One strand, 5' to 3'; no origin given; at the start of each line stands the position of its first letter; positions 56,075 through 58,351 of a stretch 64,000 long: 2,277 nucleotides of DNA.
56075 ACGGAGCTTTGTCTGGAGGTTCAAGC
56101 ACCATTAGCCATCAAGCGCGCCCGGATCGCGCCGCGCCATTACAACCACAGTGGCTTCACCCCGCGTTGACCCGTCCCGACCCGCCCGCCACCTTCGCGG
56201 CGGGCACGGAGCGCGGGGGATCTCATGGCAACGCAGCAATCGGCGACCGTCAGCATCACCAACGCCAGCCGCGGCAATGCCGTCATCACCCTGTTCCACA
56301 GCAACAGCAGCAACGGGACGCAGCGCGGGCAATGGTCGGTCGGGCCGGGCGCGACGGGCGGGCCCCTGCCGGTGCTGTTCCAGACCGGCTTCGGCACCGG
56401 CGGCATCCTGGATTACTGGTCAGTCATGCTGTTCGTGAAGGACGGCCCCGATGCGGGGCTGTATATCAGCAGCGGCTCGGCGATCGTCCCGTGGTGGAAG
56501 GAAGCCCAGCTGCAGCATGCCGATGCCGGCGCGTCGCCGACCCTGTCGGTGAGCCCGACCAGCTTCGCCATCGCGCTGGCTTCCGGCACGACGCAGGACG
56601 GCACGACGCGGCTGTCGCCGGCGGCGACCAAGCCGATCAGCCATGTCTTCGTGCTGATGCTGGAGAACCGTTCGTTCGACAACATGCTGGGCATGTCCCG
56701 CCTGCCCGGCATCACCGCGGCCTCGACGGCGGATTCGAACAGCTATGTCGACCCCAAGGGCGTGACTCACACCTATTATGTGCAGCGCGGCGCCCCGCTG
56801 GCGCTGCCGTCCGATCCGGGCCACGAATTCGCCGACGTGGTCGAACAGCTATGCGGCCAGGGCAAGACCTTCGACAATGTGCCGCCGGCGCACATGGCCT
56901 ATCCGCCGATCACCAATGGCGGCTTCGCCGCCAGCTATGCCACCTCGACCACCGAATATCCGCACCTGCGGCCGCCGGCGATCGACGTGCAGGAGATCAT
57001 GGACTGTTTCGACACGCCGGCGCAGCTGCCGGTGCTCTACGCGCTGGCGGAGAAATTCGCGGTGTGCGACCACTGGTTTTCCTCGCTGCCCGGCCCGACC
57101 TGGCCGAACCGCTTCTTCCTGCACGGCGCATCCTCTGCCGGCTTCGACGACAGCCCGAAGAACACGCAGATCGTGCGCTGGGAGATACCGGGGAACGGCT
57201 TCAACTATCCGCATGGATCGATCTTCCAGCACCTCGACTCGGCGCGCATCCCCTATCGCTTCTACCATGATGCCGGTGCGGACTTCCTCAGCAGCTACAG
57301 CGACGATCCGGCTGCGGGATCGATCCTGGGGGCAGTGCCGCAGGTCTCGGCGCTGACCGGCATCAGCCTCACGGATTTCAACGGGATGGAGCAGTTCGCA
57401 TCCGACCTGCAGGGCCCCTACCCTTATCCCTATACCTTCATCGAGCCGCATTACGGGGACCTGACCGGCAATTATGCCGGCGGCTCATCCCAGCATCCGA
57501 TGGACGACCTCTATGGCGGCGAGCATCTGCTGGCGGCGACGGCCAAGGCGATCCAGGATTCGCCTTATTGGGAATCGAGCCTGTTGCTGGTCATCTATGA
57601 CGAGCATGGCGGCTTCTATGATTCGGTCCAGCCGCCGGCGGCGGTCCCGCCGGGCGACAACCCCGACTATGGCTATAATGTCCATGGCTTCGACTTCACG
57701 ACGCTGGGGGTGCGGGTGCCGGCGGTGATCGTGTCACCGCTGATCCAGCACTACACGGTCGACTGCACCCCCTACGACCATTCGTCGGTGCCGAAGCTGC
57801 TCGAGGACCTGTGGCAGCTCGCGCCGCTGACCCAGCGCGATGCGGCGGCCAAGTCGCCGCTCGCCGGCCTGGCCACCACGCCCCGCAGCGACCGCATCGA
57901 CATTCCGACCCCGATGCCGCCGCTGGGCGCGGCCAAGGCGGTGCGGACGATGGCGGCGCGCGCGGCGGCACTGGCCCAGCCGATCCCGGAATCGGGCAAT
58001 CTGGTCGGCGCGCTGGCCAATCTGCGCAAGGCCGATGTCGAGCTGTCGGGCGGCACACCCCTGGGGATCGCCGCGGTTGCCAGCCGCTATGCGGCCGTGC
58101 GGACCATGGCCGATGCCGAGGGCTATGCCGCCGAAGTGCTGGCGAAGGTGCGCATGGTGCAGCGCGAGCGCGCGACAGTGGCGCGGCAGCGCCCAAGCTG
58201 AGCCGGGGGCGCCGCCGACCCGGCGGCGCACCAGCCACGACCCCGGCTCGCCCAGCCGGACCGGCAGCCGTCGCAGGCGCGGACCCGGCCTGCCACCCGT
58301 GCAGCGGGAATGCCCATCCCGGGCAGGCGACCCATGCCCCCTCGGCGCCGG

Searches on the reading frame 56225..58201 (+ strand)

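Call 6: search_protein_families(library=pfam, proteins=[window:56225-58201:+], max_evalue=0.01)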
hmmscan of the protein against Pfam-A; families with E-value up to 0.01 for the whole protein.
window:56225-58201:+ (658 aa): 2 families
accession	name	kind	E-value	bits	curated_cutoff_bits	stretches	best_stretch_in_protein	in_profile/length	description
PF04185.19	Phosphoesterase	-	5.6e-58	197.2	23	1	138-532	1-355/356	Phosphoesterase family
PF18457.6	PUD1_2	-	0.00034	21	28.8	1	3-69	1-69/170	Up-Regulated in long-lived daf-2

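Call 7: search_protein_families(library=phrogs, proteins=[window:56225-58201:+], max_evalue=0.01)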
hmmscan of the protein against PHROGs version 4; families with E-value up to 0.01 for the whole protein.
window:56225-58201:+ (658 aa): 0 families
